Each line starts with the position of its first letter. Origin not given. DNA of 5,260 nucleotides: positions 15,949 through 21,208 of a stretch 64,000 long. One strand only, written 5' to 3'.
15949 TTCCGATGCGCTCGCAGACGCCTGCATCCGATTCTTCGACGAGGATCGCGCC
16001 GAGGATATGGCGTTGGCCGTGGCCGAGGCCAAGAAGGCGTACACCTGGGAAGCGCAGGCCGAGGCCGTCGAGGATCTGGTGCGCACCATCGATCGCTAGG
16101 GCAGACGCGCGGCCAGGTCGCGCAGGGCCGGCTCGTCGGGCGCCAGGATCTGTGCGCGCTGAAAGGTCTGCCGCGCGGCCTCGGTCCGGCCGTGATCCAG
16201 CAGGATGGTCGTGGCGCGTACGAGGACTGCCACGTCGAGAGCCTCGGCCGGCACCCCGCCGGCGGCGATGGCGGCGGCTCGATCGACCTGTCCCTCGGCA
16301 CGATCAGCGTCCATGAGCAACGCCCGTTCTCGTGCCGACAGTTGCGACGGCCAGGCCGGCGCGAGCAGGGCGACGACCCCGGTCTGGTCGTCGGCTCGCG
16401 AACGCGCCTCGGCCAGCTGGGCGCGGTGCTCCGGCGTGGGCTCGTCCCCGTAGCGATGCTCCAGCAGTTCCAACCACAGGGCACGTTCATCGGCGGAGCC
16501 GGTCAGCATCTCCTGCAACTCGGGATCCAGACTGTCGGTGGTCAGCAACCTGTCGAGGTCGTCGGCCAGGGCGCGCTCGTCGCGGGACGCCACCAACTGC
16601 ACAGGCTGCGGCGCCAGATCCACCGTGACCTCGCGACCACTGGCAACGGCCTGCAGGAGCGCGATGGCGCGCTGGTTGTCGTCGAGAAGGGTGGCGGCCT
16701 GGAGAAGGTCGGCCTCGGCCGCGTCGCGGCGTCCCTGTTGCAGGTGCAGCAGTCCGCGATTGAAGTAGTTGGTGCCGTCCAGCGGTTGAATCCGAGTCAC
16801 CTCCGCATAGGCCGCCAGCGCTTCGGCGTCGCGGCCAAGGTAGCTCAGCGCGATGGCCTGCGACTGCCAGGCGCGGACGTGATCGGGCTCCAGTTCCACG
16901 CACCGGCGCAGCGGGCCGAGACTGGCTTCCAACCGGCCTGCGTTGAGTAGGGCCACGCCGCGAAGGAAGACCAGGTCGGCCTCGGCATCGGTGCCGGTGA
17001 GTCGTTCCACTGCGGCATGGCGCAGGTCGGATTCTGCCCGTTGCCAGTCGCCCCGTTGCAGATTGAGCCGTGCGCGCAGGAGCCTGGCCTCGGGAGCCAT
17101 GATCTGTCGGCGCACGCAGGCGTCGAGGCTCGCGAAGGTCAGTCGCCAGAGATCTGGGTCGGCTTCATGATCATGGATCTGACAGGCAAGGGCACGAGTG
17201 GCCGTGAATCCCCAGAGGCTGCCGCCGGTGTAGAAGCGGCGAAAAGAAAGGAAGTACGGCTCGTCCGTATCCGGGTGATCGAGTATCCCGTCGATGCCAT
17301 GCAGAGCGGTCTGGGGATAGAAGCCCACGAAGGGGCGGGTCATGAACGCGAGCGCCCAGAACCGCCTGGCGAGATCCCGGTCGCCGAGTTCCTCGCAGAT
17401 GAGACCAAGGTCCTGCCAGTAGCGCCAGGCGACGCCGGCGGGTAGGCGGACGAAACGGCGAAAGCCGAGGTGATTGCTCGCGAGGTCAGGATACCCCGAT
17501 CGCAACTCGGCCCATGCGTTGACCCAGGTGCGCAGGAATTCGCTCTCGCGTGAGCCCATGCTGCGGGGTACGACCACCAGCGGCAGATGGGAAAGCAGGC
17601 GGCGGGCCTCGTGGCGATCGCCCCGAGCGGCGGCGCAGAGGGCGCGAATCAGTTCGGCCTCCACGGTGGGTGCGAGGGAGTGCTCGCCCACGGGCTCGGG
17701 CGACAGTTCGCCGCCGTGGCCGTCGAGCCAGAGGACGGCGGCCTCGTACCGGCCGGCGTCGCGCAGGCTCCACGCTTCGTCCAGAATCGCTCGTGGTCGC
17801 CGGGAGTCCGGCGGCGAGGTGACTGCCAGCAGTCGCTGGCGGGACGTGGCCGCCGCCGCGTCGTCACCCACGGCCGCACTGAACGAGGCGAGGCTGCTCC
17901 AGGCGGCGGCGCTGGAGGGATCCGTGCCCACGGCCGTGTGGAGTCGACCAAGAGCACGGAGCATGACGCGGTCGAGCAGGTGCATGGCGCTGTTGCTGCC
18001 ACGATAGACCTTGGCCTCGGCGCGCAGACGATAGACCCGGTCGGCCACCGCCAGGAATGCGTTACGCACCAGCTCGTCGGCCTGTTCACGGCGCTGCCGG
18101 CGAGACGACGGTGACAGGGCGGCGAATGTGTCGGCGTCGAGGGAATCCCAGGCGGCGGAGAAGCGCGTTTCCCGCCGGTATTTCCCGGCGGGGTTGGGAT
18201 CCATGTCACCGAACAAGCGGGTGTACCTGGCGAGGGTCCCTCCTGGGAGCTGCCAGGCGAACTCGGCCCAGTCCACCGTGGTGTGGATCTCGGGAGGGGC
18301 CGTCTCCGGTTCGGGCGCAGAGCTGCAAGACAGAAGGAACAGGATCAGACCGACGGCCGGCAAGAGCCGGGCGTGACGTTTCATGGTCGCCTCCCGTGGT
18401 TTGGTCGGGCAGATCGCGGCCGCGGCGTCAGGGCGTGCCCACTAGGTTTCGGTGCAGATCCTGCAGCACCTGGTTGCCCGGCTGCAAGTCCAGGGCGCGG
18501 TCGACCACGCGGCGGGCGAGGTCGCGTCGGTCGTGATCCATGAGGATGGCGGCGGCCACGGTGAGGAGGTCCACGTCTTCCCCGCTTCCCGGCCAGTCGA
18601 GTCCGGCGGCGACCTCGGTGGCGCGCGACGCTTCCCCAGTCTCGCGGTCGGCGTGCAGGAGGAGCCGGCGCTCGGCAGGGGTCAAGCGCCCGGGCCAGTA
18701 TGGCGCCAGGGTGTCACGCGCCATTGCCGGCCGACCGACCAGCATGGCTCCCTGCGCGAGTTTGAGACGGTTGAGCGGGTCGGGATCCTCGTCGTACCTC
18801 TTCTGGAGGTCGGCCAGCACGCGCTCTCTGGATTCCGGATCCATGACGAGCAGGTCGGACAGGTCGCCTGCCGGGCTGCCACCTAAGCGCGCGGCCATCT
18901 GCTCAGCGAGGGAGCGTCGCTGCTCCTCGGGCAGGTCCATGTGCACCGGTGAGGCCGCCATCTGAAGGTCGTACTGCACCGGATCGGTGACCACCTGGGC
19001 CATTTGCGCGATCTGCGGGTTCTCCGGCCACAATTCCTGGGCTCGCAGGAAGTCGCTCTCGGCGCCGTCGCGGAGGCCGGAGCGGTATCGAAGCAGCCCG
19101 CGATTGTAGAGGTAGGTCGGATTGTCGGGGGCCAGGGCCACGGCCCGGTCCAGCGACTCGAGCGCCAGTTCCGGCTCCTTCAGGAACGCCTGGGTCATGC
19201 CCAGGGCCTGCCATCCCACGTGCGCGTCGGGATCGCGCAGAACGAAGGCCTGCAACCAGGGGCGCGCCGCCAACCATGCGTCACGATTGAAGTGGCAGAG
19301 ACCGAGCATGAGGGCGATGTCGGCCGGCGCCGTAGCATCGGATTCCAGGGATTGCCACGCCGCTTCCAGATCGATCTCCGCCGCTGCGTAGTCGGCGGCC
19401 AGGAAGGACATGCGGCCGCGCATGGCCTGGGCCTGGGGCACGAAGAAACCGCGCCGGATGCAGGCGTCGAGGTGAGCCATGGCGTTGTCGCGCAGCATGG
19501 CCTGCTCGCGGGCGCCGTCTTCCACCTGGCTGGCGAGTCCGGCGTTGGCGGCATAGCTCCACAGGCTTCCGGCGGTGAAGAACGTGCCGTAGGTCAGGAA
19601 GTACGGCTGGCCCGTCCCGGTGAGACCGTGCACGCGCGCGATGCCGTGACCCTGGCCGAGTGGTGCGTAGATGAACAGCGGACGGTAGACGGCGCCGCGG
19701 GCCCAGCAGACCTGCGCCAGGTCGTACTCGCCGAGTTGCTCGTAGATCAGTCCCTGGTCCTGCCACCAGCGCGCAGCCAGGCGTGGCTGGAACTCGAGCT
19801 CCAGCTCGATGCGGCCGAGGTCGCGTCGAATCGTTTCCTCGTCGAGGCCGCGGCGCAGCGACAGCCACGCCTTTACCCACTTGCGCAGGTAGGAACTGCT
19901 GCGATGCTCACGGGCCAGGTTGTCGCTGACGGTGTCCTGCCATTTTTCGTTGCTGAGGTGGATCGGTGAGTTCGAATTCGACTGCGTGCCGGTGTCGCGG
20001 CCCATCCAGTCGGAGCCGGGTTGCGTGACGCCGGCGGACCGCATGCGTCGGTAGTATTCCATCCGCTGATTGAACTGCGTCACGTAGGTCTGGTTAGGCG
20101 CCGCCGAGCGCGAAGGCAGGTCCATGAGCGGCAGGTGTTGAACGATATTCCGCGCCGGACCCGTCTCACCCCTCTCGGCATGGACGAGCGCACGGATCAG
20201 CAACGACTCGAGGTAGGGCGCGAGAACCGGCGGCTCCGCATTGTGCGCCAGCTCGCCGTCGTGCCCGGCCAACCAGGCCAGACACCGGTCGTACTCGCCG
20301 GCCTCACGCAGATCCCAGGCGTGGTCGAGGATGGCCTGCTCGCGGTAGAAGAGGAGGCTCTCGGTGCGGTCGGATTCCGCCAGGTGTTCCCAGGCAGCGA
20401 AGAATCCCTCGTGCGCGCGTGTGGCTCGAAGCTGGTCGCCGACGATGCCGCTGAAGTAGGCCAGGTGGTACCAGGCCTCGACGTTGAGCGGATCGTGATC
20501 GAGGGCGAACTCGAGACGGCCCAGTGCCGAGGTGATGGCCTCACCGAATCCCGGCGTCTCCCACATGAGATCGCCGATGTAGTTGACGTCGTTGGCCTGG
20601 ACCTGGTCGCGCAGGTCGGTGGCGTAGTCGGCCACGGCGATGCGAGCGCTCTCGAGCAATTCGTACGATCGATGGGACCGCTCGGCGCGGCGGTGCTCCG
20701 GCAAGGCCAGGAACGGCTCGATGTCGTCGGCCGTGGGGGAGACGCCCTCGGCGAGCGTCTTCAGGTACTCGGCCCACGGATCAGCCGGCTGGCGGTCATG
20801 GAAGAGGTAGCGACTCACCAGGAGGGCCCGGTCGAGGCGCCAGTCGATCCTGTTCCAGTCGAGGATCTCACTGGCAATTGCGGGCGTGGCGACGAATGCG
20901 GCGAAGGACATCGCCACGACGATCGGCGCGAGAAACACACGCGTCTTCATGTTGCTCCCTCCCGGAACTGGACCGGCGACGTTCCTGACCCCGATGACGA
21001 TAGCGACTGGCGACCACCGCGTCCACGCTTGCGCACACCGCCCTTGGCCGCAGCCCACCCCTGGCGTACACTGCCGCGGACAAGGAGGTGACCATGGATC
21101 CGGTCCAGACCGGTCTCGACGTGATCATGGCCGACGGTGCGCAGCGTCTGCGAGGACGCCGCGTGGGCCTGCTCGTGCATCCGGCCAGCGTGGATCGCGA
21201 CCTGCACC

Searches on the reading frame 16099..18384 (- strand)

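Call 58: search_protein_families(library=pfam, proteins=[window:16099-18384:-], max_evalue=0.00001)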
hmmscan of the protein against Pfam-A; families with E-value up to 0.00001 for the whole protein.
window:16099-18384:- (762 aa): 6 families
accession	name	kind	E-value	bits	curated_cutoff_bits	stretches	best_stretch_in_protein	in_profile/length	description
PF07719.23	TPR_2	-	2.8e-16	58.7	27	0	540-569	4-33/34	Tetratricopeptide repeat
PF13181.12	TPR_8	-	1.3e-12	47.3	25.7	0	540-566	4-30/34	Tetratricopeptide repeat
PF00515.34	TPR_1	-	4.8e-11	42.4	27.8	0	540-566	4-30/34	Tetratricopeptide repeat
PF13431.12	TPR_17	-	5.6e-07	29.8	24.4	0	493-523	3-33/34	Tetratricopeptide repeat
PF07219.19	HemY_N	-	5.2e-06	27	31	0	539-581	61-102/107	HemY protein N-terminus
PF13414.12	TPR_11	-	6.1e-06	26.3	26.8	0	516-551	7-42/42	TPR repeat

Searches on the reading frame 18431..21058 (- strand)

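Call 58: search_protein_families(library=pfam, proteins=[window:18431-21058:-], max_evalue=0.00001)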
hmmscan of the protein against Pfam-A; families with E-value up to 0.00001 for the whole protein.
window:18431-21058:- (876 aa): 7 families
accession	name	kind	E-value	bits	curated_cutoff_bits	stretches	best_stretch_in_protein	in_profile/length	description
PF07719.23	TPR_2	-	8.4e-11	41.6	27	0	615-646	3-34/34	Tetratricopeptide repeat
PF00515.34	TPR_1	-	2.5e-10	40.2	27.8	0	616-646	4-34/34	Tetratricopeptide repeat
PF13371.12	TPR_9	-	1.3e-08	35.2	35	0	629-689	11-71/73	Tetratricopeptide repeat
PF13431.12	TPR_17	-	8.6e-08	32.3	24.4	0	185-212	5-32/34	Tetratricopeptide repeat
PF13414.12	TPR_11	-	1.3e-07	31.7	26.8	0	630-661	11-42/42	TPR repeat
PF13181.12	TPR_8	-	3.1e-07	30.5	25.7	0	616-646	4-34/34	Tetratricopeptide repeat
PF13432.12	TPR_16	-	4.9e-06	27.3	32.7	0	628-681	12-65/65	Tetratricopeptide repeat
